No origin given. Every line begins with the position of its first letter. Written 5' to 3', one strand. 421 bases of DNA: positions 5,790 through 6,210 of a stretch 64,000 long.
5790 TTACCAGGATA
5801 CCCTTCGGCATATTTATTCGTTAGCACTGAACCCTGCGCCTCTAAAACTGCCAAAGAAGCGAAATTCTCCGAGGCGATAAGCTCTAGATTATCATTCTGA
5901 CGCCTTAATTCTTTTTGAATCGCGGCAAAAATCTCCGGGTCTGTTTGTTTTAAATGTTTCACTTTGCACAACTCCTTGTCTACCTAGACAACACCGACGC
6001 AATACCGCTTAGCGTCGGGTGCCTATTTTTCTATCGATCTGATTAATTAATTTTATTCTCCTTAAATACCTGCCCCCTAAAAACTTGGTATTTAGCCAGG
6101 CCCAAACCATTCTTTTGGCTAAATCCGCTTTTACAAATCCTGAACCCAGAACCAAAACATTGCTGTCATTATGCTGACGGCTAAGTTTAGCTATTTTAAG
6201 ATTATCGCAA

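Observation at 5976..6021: REP-like composite element (16-bp perfect palindrome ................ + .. hairpin) inserted at gene junctions. Copy 1 supplies the last codons of rpiB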

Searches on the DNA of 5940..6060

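Call 24: search_rna_families(source=window, start=5940, end=6060, threshold=evalue, max_evalue=10, show_alignments=2)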
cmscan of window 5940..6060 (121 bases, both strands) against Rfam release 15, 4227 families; matches with E-value up to 10: 0.
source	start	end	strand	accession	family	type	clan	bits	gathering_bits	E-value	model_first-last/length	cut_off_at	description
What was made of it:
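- On Any Rfam RNA family: Nothing matches copy 1 at E up to 10 (call 24).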
